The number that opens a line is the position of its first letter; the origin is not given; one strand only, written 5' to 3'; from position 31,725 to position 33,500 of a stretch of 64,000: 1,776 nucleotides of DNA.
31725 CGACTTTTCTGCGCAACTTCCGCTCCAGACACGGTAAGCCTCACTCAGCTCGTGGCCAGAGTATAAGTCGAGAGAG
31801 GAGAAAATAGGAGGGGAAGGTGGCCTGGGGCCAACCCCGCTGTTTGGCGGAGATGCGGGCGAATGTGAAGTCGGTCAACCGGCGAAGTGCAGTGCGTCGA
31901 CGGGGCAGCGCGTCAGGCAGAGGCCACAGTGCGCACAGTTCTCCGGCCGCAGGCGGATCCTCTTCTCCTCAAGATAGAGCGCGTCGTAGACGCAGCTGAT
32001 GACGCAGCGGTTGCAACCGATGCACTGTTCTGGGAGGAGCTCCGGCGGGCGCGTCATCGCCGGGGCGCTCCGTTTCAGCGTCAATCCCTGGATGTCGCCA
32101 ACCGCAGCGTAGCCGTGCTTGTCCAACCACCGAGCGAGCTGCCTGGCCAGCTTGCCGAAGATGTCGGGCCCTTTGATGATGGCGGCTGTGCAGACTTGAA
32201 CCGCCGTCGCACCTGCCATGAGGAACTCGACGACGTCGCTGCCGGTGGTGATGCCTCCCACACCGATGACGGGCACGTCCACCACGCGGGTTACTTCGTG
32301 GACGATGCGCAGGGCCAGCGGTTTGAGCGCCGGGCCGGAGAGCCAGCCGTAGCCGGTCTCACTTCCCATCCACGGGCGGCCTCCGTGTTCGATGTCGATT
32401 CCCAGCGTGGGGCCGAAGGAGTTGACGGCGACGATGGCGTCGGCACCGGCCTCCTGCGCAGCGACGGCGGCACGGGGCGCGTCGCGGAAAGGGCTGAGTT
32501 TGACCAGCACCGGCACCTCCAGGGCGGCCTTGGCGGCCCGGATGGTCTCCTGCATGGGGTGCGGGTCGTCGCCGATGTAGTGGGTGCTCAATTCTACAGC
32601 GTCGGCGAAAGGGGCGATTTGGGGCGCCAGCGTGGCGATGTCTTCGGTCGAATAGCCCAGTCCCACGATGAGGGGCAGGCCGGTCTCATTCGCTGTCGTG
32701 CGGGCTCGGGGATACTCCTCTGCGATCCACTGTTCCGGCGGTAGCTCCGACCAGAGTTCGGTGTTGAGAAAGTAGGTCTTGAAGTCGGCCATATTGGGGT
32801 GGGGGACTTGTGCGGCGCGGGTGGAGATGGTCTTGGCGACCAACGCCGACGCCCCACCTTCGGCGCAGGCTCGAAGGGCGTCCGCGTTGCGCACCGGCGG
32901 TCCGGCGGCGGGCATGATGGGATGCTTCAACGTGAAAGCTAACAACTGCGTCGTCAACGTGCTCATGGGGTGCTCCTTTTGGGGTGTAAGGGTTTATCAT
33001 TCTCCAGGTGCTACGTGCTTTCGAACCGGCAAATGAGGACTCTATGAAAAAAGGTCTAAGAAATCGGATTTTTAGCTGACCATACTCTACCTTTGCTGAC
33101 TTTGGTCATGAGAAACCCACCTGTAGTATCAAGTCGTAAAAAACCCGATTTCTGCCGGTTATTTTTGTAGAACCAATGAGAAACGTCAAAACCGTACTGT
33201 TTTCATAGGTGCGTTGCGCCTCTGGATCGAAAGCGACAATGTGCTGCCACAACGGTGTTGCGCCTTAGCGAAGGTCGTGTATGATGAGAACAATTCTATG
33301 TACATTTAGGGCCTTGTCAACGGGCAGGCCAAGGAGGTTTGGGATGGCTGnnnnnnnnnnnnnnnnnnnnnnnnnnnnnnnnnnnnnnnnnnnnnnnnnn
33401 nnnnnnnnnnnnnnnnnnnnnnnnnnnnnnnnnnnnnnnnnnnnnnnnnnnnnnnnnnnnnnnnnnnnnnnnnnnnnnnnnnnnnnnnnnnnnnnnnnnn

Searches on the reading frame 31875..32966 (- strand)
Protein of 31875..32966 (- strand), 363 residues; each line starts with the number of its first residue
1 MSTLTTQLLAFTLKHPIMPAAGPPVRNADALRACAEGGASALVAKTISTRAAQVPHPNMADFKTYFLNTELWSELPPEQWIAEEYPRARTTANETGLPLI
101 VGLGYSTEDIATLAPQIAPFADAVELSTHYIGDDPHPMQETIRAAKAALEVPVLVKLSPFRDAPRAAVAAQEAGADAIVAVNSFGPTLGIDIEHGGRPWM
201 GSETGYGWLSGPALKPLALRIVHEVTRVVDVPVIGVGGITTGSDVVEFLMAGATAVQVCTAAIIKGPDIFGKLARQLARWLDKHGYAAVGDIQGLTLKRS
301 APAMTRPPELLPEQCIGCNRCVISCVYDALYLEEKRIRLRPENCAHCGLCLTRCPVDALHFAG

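Call 23: find_encoding_contigs(protein=window:31875-32966:-, flank=3000, max_places=8)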
Protein window:31875-32966:- (363 aa): 4 contigs read that carry it; 3 places shown.
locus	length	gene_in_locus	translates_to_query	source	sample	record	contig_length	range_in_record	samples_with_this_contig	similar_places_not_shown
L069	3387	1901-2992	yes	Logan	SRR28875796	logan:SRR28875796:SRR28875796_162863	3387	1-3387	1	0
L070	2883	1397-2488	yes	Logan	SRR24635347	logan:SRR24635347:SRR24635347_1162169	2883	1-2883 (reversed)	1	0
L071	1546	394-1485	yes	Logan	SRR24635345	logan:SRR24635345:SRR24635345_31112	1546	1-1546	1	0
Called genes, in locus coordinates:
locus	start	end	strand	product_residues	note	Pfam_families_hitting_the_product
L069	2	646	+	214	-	?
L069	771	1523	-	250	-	PF01261:AP_endonuc_2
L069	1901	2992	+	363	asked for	PF01180:DHO_dh, PF03060:NMO (weak), PF12797:Fer4_2 (faint), PF00037:Fer4 (faint), PF12838:Fer4_7, PF13187:Fer4_9 (weak), PF13237:Fer4_10 (weak), PF14697:Fer4_21, +1 more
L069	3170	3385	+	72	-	?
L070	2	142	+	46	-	?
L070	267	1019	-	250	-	PF01261:AP_endonuc_2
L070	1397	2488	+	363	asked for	PF01180:DHO_dh, PF03060:NMO (weak), PF12797:Fer4_2 (faint), PF00037:Fer4 (faint), PF12838:Fer4_7, PF13187:Fer4_9 (weak), PF13237:Fer4_10 (weak), PF14697:Fer4_21, +1 more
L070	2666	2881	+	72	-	?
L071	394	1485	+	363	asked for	PF01180:DHO_dh, PF03060:NMO (weak), PF12797:Fer4_2 (faint), PF00037:Fer4 (faint), PF12838:Fer4_7, PF13187:Fer4_9 (weak), PF13237:Fer4_10 (weak), PF14697:Fer4_21, +1 more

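Call 43: find_homologous_proteins(query=window:31875-32966:-, max_evalue=1e-40)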
Query window:31875-32966:- (363 aa): 1416 proteins with E <= 1e-40 among 8000 candidates; the best 120 are listed.
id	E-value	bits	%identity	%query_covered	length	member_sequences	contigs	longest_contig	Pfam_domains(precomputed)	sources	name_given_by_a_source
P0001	2.2e-243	825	100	100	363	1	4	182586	PF14697.12,PF12797.13,PF03060.22,PF12837.13,PF00037.33,PF01180.28,PF12838.13,PF13237.12,PF13187.12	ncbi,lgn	ncbi:MAG: 4Fe-4S dicluster domain-containing protein [Anaerolineae bacterium]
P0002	1.2e-208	711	86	100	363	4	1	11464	PF14697.12,PF12797.13,PF03060.22,PF12837.13,PF00037.33,PF01180.28,PF12838.13,PF13237.12,PF13187.12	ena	-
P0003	4.0e-203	692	82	100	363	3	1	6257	PF14697.12,PF12797.13,PF03060.22,PF12837.13,PF00037.33,PF01180.28,PF12838.13,PF00977.28,PF13237.12,PF13187.12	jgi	jgi:dihydroorotate dehydrogenase subfamily 1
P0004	2.4e-202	690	82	100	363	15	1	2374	PF14697.12,PF12797.13,PF03060.22,PF12837.13,PF00037.33,PF01180.28,PF12838.13,PF13237.12,PF13187.12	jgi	jgi:dihydroorotate dehydrogenase subfamily 1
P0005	1.6e-201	687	83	100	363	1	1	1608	PF14697.12,PF12797.13,PF03060.22,PF12837.13,PF00037.33,PF01180.28,PF12838.13,PF13237.12,PF13187.12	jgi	jgi:dihydroorotate dehydrogenase subfamily 1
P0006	3.3e-201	686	82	100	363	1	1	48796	PF14697.12,PF12797.13,PF03060.22,PF12837.13,PF00037.33,PF01180.28,PF12838.13,PF13237.12,PF12800.13,PF13187.12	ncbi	-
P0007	1.0e-200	685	83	100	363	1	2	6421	PF14697.12,PF12797.13,PF03060.22,PF12837.13,PF00037.33,PF01180.28,PF12838.13,PF13237.12,PF13187.12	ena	-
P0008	1.2e-179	615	74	99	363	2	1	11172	PF14697.12,PF12797.13,PF03060.22,PF12837.13,PF00037.33,PF01180.28,PF12838.13,PF13237.12,PF13187.12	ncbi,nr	ncbi:MAG: 4Fe-4S binding protein [Anaerolineae bacterium]|nr:4Fe-4S binding protein [Anaerolineae ba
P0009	1.2e-178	612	75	99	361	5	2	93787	PF14697.12,PF12797.13,PF03060.22,PF12837.13,PF00037.33,PF01180.28,PF12838.13,PF13237.12,PF13187.12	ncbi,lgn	ncbi:MAG: 4Fe-4S binding protein [Anaerolineales bacterium]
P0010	2.2e-177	608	74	99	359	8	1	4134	PF14697.12,PF12797.13,PF03060.22,PF12837.13,PF00037.33,PF01180.28,PF12838.13,PF13237.12,PF13187.12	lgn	-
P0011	2.4e-177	608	72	99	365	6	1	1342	PF14697.12,PF12797.13,PF03060.22,PF12837.13,PF00037.33,PF01180.28,PF12838.13,PF13237.12,PF13187.12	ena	-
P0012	3.6e-176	604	76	96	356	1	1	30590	PF14697.12,PF12797.13,PF03060.22,PF12837.13,PF00037.33,PF01180.28,PF12838.13,PF13237.12,PF13183.12,PF13187.12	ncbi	-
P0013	2.8e-175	601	73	99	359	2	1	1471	PF14697.12,PF12797.13,PF03060.22,PF12837.13,PF00037.33,PF01180.28,PF12838.13,PF13237.12,PF13187.12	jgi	jgi:dihydroorotate dehydrogenase subfamily 1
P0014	6.4e-175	600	71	99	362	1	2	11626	PF14697.12,PF12797.13,PF03060.22,PF12837.13,PF00037.33,PF01180.28,PF12838.13,PF25160.2,PF13237.12,PF12800.13,PF13187.12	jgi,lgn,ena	-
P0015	6.5e-174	596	71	100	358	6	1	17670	PF14697.12,PF12797.13,PF03060.22,PF12837.13,PF00037.33,PF01180.28,PF12838.13,PF13237.12,PF13187.12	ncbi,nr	ncbi:MAG: 4Fe-4S binding protein [Chloroflexota bacterium]|nr:4Fe-4S binding protein [Chloroflexota 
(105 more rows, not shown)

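Call 44: find_encoding_contigs(protein=P0002, flank=2500, max_places=2)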
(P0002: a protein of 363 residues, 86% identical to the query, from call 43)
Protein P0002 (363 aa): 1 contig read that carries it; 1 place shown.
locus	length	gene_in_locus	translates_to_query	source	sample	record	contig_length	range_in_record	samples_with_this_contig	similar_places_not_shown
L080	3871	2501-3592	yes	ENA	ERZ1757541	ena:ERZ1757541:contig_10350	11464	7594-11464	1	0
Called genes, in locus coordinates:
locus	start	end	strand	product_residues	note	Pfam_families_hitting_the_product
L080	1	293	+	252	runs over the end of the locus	PF01996:F420_ligase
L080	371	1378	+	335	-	PF00296:Bac_luciferase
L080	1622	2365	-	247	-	PF01261:AP_endonuc_2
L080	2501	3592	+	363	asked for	PF01180:DHO_dh, PF03060:NMO (weak), PF12797:Fer4_2 (faint), PF00037:Fer4 (faint), PF12838:Fer4_7, PF13187:Fer4_9 (weak), PF13237:Fer4_10, PF14697:Fer4_21, +1 more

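Call 45: find_encoding_contigs(protein=P0006, flank=2500, max_places=2)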
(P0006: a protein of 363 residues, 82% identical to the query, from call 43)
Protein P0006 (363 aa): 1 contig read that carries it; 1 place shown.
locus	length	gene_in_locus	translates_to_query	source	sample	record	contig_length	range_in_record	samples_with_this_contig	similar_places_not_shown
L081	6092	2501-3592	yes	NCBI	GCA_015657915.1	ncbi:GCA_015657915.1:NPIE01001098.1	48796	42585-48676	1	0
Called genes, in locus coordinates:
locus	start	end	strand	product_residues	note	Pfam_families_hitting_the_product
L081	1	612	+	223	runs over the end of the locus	PF03807:F420_oxidored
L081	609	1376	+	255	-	PF01996:F420_ligase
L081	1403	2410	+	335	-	PF00296:Bac_luciferase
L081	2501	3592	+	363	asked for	PF01180:DHO_dh, PF03060:NMO (weak), PF12797:Fer4_2 (faint), PF13237:Fer4_10 (weak), PF00037:Fer4 (faint), PF12838:Fer4_7, PF13187:Fer4_9 (weak), PF14697:Fer4_21, +2 more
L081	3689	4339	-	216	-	PF13248:Zn_ribbon_3 (faint), PF12773:DZR, PF13240:Zn_Ribbon_1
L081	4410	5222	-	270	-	PF02274:ADI (weak), PF19420:DDAH_eukar (weak), PF02274:ADI (weak)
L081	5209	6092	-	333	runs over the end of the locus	?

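Call 46: find_encoding_contigs(protein=P0007, flank=2500, max_places=2)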
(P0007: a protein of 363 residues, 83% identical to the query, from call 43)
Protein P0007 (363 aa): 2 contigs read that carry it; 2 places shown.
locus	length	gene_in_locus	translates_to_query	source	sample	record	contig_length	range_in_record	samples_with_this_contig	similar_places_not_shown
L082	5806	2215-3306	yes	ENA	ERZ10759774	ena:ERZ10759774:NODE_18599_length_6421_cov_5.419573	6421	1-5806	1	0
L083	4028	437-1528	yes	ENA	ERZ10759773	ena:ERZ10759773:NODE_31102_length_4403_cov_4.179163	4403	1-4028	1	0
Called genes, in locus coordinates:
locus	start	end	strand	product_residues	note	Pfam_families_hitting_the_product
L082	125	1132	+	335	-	PF00296:Bac_luciferase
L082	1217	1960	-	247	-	PF01261:AP_endonuc_2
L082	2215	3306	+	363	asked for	PF01180:DHO_dh, PF03060:NMO (weak), PF12797:Fer4_2 (faint), PF12838:Fer4_7, PF13187:Fer4_9 (weak), PF13237:Fer4_10, PF14697:Fer4_21, PF00037:Fer4 (weak), +1 more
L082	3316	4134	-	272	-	PF19420:DDAH_eukar, PF02274:ADI (faint)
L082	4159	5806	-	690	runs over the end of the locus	PF14885:GHL15 (weak), PF02018:CBM_4_9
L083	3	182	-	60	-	?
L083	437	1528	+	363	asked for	PF01180:DHO_dh, PF03060:NMO (weak), PF12797:Fer4_2 (faint), PF12838:Fer4_7, PF13187:Fer4_9 (weak), PF13237:Fer4_10, PF14697:Fer4_21, PF00037:Fer4 (weak), +1 more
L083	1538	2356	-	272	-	PF02274:ADI (faint), PF19420:DDAH_eukar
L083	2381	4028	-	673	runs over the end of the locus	?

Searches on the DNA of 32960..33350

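Call 69: search_rna_families(source=window, start=32960, end=33350, threshold=evalue, max_evalue=1)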
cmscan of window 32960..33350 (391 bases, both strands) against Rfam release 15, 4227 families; matches with E-value up to 1: 1.
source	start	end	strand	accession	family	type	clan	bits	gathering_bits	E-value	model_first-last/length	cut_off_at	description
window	33138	33206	-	RF02701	PsrR1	Gene; sRNA;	-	21.6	42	0.084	1-79/79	no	Photosynthesis regulatory RNA1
